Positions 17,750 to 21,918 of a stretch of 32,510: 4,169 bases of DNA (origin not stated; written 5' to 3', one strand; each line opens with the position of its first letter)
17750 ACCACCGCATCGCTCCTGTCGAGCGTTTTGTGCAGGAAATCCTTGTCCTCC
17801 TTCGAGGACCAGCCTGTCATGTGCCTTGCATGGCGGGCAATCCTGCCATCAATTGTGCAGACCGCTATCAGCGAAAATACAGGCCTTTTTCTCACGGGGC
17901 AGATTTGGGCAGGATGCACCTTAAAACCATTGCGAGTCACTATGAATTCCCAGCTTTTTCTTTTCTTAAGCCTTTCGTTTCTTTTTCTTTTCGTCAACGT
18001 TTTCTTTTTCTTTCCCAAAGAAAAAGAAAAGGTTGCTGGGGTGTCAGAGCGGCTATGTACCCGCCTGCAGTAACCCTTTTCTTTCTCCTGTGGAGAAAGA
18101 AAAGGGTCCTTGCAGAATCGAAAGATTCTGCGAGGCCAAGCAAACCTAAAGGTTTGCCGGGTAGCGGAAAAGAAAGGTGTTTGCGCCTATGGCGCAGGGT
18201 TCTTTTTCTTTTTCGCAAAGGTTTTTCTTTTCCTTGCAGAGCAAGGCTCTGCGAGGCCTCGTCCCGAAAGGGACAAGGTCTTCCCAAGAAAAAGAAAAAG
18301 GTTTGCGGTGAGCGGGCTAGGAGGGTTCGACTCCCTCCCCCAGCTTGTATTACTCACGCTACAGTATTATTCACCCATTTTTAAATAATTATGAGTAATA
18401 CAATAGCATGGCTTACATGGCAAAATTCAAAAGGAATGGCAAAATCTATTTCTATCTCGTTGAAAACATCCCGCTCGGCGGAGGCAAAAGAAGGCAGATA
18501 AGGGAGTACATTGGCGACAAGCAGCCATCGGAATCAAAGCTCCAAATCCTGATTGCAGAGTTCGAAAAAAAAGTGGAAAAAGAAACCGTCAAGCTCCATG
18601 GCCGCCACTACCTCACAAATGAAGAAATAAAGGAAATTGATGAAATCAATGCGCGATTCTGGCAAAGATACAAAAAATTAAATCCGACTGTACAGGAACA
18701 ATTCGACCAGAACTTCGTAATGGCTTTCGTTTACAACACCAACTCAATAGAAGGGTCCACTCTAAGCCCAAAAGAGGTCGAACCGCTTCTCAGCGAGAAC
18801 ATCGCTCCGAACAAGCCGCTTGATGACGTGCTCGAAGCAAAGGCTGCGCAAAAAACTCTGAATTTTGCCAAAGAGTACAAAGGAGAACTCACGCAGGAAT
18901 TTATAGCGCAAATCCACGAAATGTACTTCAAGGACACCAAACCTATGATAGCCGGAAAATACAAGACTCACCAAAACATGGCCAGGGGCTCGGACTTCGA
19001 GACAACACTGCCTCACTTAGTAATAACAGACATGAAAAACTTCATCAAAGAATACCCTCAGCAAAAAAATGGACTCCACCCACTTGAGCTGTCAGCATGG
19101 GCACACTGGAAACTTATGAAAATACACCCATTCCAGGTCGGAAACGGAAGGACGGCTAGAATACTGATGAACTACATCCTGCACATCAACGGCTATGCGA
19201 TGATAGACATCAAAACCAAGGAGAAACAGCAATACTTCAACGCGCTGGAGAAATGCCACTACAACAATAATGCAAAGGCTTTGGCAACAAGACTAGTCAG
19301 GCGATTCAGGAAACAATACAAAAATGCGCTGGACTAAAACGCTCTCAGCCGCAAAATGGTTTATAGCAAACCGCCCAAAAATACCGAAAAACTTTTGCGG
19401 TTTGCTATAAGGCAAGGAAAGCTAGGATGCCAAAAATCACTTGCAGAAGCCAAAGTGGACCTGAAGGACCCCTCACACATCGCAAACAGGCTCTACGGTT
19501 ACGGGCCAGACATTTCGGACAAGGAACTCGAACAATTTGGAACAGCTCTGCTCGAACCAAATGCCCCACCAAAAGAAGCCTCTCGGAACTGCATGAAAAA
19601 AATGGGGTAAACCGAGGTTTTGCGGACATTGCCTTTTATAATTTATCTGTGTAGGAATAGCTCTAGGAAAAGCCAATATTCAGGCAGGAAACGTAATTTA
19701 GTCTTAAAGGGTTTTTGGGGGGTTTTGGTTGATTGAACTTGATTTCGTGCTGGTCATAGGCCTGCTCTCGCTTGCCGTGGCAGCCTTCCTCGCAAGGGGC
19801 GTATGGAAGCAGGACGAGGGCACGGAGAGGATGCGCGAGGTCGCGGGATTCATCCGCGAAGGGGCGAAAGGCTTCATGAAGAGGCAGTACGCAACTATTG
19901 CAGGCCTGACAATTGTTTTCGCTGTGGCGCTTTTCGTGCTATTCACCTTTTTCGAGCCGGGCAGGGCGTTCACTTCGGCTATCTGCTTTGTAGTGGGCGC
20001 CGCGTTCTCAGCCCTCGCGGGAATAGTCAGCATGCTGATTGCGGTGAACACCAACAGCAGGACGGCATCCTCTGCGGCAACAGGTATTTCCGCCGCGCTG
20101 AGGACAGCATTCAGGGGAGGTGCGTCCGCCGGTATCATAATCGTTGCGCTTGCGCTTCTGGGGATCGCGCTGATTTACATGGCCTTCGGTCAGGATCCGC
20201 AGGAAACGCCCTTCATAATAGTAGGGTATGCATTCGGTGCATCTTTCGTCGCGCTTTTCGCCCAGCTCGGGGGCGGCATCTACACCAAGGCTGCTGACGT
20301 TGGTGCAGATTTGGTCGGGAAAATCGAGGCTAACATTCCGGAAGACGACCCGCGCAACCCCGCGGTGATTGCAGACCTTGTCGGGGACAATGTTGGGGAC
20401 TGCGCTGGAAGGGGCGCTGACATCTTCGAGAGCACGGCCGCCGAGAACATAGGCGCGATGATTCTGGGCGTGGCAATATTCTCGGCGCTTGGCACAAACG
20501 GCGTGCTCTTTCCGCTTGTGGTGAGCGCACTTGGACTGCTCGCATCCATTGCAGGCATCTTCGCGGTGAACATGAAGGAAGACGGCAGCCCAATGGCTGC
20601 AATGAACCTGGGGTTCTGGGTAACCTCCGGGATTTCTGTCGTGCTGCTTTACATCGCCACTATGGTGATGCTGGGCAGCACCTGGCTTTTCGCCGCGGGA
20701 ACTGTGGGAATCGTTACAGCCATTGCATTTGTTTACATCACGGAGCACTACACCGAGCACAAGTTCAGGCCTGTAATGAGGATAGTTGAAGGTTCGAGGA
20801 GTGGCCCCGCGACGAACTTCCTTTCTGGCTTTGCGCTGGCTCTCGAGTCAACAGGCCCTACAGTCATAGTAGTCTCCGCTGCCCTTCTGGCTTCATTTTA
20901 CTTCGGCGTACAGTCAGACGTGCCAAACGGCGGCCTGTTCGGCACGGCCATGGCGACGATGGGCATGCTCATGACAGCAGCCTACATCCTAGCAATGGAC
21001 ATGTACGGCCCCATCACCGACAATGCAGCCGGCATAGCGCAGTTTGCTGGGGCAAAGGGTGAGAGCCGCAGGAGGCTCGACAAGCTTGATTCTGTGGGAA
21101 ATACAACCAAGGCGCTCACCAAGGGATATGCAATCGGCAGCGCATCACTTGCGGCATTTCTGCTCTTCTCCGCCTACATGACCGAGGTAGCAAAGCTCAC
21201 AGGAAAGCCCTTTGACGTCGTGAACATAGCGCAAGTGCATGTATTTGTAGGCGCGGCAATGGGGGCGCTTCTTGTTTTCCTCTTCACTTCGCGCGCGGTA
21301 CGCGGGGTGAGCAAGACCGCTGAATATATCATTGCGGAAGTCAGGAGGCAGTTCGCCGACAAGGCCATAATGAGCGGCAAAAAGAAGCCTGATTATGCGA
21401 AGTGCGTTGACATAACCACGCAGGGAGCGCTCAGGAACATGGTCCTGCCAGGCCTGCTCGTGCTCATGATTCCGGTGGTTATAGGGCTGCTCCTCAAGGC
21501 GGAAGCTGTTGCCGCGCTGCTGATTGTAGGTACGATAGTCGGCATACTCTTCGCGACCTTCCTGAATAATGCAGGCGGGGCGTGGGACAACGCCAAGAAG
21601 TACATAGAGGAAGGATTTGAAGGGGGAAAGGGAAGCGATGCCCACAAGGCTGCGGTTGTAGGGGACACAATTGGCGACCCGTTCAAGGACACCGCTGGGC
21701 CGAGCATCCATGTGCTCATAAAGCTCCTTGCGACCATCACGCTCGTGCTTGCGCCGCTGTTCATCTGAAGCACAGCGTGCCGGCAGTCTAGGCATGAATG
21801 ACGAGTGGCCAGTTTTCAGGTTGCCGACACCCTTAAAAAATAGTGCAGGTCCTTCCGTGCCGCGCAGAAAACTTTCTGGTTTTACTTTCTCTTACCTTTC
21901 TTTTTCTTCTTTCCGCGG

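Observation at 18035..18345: tRNA-Cys(GCA) split by an exceptionally long 240-nt canonical intron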

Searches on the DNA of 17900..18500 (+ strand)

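Call 6: search_rna_families(source=window, start=17900, end=18500, threshold=evalue, max_evalue=10, show_alignments=6)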
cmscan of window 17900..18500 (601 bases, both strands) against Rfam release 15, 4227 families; matches with E-value up to 10: 32.
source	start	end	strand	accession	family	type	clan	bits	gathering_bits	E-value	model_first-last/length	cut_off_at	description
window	18073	18210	+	RF00515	PyrR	Cis-reg;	-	26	54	0.21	1-115/115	no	PyrR binding site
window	18006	18137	+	RF04180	BTnc231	Gene; sRNA;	-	23.5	80.4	0.014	1-154/154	no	Bacteroides sRNA BTnc231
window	18067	18113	+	RF03491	mir-3146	Gene; miRNA;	-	23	96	0.071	1-79/79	no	mir-3146 microRNA precursor family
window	18063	18117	-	RF04239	mir-4679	Gene; miRNA;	-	23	88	0.072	1-75/75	no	mir-4679 microRNA precursor family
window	18313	18453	-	RF02194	HPnc0260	Gene; antisense;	-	22.9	59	8.8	1-156/156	no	Bacterial antisense RNA HPnc0260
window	18072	18108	+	RF04239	mir-4679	Gene; miRNA;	-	22.3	88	0.11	1-75/75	no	mir-4679 microRNA precursor family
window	17995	18035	-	RF03933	MIR6445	Gene; miRNA;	-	22.1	100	0.079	1-117/117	no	MIR6445 microRNA precursor family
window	17995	18035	+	RF03872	MIR6426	Gene; miRNA;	-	20.8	96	0.18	1-84/84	no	MIR6426 microRNA precursor family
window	18064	18116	+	RF03861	mir-4484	Gene; miRNA;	-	20.8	90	0.47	1-89/89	no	mir-4484 microRNA precursor family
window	17980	18082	+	RF01859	Phe_leader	Cis-reg; leader;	-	20.8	55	0.6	1-125/125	no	Phenylalanine leader peptide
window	17954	18044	+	RF03922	MIR2119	Gene; miRNA;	-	20.6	73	5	1-188/188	no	MIR2119 microRNA precursor family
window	18074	18106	+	RF03933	MIR6445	Gene; miRNA;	-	20.1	100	0.27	1-117/117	no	MIR6445 microRNA precursor family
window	18231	18297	+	RF01740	gyrA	Cis-reg;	-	19.9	45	0.03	1-88/88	no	gyrA RNA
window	17996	18034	+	RF03933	MIR6445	Gene; miRNA;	-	19.9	100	0.31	1-117/117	no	MIR6445 microRNA precursor family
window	18000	18030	+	RF02266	XIST_intron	Gene; lncRNA;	-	19.2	70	1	1-68/68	no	XIST 3' intron conserved motif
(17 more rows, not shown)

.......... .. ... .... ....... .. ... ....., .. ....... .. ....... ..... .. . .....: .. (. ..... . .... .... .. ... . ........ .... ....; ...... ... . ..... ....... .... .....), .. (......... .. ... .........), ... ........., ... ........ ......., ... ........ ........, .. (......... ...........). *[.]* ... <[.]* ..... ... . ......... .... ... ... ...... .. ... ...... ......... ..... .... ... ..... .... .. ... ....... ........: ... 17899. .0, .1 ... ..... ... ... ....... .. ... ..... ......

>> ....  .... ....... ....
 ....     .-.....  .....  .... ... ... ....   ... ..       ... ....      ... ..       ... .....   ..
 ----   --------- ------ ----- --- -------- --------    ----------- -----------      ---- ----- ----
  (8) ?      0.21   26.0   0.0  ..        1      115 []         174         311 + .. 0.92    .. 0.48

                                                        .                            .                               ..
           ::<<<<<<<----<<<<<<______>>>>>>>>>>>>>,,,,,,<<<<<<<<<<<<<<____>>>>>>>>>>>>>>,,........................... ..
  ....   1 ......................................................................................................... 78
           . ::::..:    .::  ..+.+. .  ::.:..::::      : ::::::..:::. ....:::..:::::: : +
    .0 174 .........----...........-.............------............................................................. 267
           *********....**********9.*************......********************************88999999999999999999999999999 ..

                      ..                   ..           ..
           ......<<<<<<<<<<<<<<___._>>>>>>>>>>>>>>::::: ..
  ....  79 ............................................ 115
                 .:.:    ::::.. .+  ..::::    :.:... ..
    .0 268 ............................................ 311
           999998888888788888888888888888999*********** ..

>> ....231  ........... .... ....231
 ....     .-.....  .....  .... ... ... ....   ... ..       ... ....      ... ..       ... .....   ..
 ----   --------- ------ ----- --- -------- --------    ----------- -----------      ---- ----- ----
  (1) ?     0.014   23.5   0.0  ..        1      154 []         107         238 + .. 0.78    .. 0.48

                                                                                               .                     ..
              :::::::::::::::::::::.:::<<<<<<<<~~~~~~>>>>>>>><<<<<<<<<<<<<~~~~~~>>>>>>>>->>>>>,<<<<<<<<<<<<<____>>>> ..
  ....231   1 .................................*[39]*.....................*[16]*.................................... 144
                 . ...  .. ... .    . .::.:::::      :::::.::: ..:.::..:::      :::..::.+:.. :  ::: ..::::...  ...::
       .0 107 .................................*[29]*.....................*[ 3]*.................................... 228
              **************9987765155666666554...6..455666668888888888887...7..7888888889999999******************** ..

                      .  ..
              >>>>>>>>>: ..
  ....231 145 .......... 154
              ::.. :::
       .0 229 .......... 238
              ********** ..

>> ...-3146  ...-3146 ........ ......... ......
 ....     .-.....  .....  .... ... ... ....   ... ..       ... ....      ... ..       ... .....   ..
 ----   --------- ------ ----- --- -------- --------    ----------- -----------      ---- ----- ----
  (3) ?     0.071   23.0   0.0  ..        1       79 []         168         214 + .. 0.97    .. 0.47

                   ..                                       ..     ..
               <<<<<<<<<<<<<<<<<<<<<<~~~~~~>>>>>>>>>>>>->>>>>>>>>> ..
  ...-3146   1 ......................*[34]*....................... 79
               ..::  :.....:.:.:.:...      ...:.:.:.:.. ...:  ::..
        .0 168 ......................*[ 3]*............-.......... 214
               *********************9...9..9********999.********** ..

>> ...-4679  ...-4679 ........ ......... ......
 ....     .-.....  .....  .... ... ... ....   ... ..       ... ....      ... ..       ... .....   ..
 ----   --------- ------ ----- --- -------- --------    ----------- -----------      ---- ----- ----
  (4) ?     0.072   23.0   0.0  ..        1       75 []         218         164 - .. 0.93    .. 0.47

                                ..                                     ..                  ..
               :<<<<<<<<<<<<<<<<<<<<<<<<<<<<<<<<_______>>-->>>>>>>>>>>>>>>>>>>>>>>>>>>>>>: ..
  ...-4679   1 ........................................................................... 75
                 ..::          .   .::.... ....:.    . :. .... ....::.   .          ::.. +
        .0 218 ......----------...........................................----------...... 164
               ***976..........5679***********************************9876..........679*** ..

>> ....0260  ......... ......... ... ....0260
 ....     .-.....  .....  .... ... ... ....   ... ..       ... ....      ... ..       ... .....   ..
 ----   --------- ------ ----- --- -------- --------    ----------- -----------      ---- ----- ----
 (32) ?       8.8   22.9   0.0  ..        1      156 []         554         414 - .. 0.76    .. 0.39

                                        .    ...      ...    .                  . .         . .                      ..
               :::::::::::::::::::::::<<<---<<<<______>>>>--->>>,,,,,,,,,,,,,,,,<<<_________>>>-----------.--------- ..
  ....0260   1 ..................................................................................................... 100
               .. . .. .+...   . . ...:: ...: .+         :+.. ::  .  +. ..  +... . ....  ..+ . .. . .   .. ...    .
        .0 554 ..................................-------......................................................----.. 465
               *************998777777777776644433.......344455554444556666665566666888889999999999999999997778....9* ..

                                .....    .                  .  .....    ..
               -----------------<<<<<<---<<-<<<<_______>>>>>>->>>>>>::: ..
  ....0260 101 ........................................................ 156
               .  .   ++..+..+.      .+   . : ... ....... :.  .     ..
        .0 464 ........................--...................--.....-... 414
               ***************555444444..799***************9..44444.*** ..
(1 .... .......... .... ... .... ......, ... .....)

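Call 65: search_dna_similar(query=window:18035-18345:+, collection=plasmids, mode=distant, max_evalue=0.01, max_rows=10)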
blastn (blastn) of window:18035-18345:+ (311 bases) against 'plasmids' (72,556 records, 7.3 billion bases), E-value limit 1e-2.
No match.

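Call 66: search_dna_similar(query=window:18035-18345:+, collection=phages, mode=distant, max_evalue=0.01, max_rows=10)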
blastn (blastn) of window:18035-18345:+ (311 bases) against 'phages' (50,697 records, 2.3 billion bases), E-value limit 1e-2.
No match.

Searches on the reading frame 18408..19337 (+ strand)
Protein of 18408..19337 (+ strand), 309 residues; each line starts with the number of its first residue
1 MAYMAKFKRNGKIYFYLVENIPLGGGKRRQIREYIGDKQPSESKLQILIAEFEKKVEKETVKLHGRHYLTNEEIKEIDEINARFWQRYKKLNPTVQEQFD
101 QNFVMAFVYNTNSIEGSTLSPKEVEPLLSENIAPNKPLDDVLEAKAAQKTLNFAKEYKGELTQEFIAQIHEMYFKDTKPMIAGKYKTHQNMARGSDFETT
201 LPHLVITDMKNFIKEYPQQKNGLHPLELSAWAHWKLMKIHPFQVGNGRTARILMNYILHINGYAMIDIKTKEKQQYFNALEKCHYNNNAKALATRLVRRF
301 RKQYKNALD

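Call 9: search_protein_families(library=pfam, proteins=[window:18408-19337:+])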
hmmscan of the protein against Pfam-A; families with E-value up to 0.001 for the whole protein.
window:18408-19337:+ (309 aa): 1 family
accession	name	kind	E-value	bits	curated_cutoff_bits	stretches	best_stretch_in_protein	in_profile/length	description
PF02661.23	Fic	-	8.6e-20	71.8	24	1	161-258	2-93/93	Fic/DOC family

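Call 15: find_encoding_contigs(protein=window:18408-19337:+, flank=10000, max_places=10)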
Protein window:18408-19337:+ (309 aa): 1 contig read that carries it; 1 place shown.
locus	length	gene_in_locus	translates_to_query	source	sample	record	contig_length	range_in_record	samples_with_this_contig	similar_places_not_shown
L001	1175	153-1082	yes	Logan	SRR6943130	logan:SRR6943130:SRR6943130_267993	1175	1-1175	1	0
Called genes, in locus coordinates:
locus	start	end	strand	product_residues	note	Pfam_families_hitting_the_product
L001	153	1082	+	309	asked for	PF02661:Fic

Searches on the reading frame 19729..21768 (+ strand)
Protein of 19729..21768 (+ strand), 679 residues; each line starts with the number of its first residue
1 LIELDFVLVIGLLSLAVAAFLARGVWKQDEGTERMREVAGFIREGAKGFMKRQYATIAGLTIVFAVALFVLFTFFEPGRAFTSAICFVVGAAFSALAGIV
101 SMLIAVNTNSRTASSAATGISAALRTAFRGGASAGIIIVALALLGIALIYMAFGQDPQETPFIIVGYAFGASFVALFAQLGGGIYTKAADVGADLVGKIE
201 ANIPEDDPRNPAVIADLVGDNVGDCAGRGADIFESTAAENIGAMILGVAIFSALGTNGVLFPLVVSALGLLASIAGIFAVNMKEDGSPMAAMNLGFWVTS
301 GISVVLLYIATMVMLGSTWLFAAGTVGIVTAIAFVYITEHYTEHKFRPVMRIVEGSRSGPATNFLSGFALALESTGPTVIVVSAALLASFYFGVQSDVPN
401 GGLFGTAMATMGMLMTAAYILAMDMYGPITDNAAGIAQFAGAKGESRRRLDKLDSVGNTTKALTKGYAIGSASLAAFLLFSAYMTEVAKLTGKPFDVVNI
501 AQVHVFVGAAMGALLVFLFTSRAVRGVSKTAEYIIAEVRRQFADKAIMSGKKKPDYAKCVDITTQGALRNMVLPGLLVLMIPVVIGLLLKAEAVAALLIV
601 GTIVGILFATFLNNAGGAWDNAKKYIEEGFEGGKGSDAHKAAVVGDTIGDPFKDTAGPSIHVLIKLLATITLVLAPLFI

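Call 9: search_protein_families(library=pfam, proteins=[window:19729-21768:+])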
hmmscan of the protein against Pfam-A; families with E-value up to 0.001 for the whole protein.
window:19729-21768:+ (679 aa): 1 family
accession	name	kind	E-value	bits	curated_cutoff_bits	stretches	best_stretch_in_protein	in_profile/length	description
PF03030.21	H_PPase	-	1.5e-241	804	29.7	1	12-674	1-645/645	Inorganic H+ pyrophosphatase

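Call 16: find_related_loci(query=window:19729-21768:+, collection=genome_contigs, flank=10000)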
Query window:19729-21768:+ (679 aa) in genome_contigs; peptide patterns used: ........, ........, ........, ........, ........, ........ (x = any residue, [..] = any of these).
600 stretches matched a pattern (row limit reached: there are more); 599 encode a relative of the query (tblastn E <= 1e-3); the best 80 are kept; 80 distinct loci.
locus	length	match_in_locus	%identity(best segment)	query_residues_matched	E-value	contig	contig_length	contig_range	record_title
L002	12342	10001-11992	63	18-679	0e+0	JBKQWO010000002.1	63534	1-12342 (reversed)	MAG: Methanoregula sp. isolate SEr3G3H3I__bin_84 SEr3G3H3I_000000008409, whole genome shotgun sequence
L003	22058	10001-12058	60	1-679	0e+0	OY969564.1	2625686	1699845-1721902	MAG: uncultured Methanoregulaceae archaeon isolate MFD02138.bin.c.1 genome assembly, chromosome: 1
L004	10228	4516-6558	58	4-679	0e+0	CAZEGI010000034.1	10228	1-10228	MAG TPA_asm: uncultured archaeon isolate SRP098346_co1_96 genome assembly, contig: NODE_8447_length_10228_cov_41.814509,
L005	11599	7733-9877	57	4-679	0e+0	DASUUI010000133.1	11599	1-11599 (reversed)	MAG TPA_asm: Gemmatimonadaceae bacterium isolate SMAG_U1785 k141_1386661, whole genome shotgun sequence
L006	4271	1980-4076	57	7-679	0e+0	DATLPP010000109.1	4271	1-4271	MAG TPA_asm: Candidatus Udaeobacter sp. isolate SMAG_U13855 k141_3934643, whole genome shotgun sequence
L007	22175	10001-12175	54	2-679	0e+0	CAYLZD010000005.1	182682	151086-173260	MAG TPA_asm: uncultured Chromatiales bacterium isolate binchicken_co22_119 genome assembly, contig: NODE_49_length_18268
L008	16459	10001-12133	55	12-679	0e+0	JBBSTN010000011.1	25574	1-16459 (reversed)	MAG: Gemmatimonadales bacterium isolate SVL2_sbin.21 SVL2_sbin.21_K_1393594_L_25574_cov_9.0000, whole genome shotgun seq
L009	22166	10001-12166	54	1-679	0e+0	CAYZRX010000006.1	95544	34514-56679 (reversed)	MAG TPA_asm: uncultured Ignavibacteriaceae bacterium isolate SRP214966_co4_379 genome assembly, contig: NODE_68_length_9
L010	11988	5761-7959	54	7-679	0e+0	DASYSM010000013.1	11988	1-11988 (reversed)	MAG TPA_asm: Candidatus Limnocylindrales bacterium isolate SMAG_U4538 k141_2723, whole genome shotgun sequence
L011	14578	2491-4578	55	1-679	0e+0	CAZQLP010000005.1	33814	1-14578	MAG TPA_asm: uncultured Methanomassiliicoccales archaeon isolate binchicken_co228_594 genome assembly, contig: NODE_1554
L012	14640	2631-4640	55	6-665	0e+0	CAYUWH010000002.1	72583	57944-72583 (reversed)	MAG TPA_asm: uncultured Candidatus Peribacteria bacterium isolate SRP150892_co1_292 genome assembly, contig: NODE_223_le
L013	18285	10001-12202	55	7-679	0e+0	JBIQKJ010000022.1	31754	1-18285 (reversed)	MAG: Chloroflexota bacterium isolate mag.29f NODE_1913_length_31754, whole genome shotgun sequence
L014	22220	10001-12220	51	8-679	0e+0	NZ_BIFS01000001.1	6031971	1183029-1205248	Dictyobacter kobayashii strain Uno11 sequence1, whole genome shotgun sequence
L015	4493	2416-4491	53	4-639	0e+0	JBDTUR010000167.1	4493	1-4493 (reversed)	MAG: Chloroflexota bacterium isolate cluster3_bin.49 NODE_114117_length_4493_cov_16.750563, whole genome shotgun sequenc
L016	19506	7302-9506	54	4-677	0e+0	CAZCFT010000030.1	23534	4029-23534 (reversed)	MAG TPA_asm: uncultured Ignavibacteriaceae bacterium isolate SRP118108_co4_512 genome assembly, contig: NODE_1493_length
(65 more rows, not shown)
